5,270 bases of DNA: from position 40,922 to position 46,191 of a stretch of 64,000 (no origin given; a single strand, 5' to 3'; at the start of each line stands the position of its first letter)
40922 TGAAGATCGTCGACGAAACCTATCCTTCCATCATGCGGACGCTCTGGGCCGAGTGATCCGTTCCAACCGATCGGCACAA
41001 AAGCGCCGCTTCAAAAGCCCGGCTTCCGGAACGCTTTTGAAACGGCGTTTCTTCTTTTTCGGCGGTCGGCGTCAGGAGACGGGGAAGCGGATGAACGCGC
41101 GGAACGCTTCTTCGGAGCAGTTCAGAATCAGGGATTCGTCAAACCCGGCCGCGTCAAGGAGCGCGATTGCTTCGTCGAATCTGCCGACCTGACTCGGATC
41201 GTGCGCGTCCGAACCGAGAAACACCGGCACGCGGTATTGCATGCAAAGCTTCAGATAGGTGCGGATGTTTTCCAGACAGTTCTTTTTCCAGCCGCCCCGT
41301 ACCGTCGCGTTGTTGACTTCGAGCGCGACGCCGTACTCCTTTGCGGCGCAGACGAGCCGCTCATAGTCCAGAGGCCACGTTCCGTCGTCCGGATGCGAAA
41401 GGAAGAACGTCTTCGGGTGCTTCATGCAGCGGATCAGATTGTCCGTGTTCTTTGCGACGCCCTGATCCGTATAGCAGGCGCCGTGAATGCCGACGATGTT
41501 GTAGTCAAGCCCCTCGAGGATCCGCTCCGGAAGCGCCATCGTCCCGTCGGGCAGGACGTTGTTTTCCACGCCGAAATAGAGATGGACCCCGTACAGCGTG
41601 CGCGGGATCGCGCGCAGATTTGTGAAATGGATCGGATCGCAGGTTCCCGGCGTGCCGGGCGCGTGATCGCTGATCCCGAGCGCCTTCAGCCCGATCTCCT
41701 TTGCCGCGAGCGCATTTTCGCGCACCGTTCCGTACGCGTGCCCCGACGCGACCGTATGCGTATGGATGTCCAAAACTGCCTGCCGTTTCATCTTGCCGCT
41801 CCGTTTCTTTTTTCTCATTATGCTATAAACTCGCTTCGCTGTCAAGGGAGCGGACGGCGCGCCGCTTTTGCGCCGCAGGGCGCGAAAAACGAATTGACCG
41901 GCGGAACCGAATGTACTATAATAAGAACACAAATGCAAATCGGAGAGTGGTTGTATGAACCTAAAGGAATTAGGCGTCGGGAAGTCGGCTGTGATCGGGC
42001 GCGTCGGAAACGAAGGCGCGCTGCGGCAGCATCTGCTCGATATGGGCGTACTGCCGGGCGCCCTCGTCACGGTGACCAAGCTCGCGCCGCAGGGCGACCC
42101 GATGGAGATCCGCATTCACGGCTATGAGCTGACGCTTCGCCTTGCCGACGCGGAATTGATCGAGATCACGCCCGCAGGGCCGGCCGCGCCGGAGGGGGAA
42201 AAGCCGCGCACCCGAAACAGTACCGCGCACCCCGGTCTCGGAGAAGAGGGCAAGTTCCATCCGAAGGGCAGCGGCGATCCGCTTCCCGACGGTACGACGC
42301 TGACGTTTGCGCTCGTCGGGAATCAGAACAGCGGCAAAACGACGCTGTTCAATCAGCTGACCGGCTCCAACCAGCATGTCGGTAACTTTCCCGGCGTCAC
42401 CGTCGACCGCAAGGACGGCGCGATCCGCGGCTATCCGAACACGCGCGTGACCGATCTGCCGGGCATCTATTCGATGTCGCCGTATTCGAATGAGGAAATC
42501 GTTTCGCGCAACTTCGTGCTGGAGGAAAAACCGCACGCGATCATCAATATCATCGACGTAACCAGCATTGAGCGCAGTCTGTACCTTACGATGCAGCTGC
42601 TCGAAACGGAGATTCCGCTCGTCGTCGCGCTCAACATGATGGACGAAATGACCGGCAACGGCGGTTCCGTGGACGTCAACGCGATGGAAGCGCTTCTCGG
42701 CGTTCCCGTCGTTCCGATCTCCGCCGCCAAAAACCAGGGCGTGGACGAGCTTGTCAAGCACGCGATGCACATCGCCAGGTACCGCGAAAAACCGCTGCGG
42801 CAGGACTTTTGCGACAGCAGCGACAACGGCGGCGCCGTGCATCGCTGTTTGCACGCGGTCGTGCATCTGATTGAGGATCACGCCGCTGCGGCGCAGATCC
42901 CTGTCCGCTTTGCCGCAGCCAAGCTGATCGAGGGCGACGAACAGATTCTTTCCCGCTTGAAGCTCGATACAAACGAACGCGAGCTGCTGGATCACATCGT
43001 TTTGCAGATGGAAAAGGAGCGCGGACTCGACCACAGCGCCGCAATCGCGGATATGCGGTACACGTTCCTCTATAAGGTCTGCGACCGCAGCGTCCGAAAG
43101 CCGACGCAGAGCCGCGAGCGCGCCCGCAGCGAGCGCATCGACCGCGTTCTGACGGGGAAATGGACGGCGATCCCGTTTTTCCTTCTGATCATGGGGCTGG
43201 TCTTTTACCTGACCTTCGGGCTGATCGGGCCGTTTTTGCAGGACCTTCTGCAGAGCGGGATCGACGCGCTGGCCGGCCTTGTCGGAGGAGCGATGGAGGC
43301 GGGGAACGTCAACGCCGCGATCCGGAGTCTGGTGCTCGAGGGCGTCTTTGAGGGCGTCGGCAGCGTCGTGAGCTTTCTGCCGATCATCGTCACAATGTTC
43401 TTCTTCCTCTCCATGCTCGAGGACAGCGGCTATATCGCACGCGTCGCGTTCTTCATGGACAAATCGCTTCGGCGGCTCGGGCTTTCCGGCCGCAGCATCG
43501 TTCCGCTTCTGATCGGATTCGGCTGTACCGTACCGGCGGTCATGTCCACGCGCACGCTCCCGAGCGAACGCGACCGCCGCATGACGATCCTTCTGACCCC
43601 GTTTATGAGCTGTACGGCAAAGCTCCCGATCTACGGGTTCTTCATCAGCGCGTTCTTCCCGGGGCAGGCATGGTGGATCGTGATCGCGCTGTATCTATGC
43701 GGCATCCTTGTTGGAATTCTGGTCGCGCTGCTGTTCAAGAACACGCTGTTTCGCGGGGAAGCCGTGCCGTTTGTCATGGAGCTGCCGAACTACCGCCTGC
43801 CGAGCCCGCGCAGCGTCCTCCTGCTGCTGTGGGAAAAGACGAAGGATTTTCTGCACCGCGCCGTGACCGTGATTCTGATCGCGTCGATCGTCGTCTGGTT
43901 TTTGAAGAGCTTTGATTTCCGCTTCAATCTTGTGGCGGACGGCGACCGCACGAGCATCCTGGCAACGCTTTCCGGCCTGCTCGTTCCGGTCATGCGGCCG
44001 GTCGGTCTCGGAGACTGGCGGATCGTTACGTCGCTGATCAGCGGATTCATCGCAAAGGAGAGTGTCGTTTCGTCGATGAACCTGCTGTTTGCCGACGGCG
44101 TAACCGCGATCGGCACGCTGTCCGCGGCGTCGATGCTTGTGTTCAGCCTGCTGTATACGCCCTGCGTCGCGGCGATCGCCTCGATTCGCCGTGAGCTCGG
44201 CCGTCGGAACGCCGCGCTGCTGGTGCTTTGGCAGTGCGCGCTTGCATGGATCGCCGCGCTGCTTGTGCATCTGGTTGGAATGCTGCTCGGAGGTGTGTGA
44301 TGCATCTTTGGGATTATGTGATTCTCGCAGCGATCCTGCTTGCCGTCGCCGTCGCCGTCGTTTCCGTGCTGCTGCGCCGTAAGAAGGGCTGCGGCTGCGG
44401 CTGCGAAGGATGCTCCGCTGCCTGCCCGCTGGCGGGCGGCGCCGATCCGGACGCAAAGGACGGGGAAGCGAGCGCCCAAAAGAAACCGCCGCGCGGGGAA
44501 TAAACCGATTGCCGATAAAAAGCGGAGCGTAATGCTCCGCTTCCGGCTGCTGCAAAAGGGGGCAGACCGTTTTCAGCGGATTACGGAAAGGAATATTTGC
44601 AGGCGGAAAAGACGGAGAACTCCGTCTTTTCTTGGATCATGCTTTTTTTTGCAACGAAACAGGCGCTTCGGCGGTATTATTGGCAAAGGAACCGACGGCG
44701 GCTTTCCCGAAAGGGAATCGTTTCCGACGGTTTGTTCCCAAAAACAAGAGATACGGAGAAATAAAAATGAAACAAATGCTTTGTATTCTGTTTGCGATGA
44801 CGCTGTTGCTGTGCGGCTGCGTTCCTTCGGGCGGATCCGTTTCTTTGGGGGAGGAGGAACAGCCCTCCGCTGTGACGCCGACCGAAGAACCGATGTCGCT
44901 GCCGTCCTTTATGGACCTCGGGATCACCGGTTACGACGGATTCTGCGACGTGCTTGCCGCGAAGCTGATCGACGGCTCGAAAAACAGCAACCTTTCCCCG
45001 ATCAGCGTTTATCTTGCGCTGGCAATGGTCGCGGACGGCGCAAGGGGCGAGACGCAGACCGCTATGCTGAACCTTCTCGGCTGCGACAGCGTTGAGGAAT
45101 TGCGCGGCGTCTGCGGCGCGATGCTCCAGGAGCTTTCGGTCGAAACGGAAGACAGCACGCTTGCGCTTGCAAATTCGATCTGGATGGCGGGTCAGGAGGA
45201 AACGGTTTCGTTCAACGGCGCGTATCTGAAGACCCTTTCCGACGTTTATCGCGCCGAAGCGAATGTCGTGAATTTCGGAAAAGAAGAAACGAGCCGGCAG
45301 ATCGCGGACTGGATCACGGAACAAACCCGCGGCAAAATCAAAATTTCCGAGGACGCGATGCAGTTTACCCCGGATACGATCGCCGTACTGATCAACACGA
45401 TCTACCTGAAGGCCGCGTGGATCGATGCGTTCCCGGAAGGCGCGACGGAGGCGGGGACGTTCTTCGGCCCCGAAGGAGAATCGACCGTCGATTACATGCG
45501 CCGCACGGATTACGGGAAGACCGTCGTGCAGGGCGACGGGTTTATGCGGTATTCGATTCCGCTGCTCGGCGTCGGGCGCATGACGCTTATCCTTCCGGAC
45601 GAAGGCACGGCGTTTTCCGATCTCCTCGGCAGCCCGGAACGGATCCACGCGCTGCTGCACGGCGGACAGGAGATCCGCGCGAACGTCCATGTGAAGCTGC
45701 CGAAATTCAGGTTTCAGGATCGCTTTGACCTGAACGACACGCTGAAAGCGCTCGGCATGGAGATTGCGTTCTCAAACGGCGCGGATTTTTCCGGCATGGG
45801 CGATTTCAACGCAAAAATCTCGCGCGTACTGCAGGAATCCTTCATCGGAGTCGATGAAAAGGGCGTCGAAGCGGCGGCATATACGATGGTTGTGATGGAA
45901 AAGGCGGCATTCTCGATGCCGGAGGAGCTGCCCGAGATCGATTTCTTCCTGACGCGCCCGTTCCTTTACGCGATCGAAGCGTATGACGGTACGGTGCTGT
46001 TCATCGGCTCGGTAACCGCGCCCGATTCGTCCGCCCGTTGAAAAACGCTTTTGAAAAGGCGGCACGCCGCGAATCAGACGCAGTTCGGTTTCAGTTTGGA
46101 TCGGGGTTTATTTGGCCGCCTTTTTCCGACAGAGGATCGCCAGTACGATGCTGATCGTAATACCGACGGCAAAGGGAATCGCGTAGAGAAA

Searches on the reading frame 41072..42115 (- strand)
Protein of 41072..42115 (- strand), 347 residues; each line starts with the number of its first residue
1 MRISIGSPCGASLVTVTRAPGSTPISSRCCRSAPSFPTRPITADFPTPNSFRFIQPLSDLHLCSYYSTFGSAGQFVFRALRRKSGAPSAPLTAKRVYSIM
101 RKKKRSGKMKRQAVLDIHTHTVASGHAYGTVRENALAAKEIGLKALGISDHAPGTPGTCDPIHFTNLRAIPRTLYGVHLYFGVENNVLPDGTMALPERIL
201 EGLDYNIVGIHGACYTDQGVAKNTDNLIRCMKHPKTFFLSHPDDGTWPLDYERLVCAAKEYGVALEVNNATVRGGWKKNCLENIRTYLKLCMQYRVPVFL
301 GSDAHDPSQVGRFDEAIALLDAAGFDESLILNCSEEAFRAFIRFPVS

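Call 79: search_protein_families(library=pfam, proteins=[window:41072-42115:-], max_evalue=0.0001)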
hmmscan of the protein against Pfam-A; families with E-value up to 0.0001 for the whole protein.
window:41072-42115:- (347 aa): 1 family
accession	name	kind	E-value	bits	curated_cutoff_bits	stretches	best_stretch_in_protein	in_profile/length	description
PF02811.25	PHP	-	1.1e-05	26.3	26.4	1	116-190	1-68/164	PHP domain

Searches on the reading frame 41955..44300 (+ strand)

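Call 79: search_protein_families(library=pfam, proteins=[window:41955-44300:+], max_evalue=0.0001)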
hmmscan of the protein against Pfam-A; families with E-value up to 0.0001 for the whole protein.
window:41955-44300:+ (781 aa): 7 families
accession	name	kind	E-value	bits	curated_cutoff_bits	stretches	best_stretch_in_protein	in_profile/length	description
PF02421.24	FeoB_N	-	3.4e-62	209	27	1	117-269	2-155/156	Ferrous iron transport protein B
PF07670.19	Gate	-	1.8e-37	128.4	29.6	2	472-566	2-103/104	Nucleoside recognition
PF07664.17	FeoB_C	-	9.5e-21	73.7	26.6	1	576-628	1-54/54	Ferrous iron transport protein B C terminus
PF01926.29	MMR_HSR1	-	1.7e-17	64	21.9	1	118-227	2-112/113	50S ribosome-binding GTPase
PF04023.20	FeoA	-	3.9e-17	62.5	23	1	1-72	1-73/74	FeoA domain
PF17910.6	FeoB_Cyto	-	4.5e-14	53.1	23.4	1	294-380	4-89/90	FeoB cytosolic helical domain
PF00009.33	GTP_EFTU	-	6.7e-05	23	26.5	0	212-271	114-183/188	Elongation factor Tu GTP binding domain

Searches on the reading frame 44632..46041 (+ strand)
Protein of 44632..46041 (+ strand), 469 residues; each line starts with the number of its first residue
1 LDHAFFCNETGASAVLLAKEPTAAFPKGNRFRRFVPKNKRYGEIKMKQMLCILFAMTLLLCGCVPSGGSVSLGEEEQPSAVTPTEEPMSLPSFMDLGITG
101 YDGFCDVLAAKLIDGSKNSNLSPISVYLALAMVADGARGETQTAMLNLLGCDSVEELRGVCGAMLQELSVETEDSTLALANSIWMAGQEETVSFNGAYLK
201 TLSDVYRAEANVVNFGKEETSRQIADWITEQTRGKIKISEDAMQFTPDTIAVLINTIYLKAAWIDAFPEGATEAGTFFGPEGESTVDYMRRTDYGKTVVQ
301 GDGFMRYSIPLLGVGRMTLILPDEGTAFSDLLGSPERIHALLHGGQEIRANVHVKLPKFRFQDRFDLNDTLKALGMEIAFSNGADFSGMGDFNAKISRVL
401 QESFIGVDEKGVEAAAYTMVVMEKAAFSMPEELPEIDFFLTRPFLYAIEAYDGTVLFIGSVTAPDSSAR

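Call 79: search_protein_families(library=pfam, proteins=[window:44632-46041:+], max_evalue=0.0001)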
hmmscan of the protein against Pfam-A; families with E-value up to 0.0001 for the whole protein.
window:44632-46041:+ (469 aa): 1 family
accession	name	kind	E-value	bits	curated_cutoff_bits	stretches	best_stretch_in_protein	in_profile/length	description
PF00079.25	Serpin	-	3e-75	254.2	27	1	108-464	10-370/370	Serpin (serine protease inhibitor)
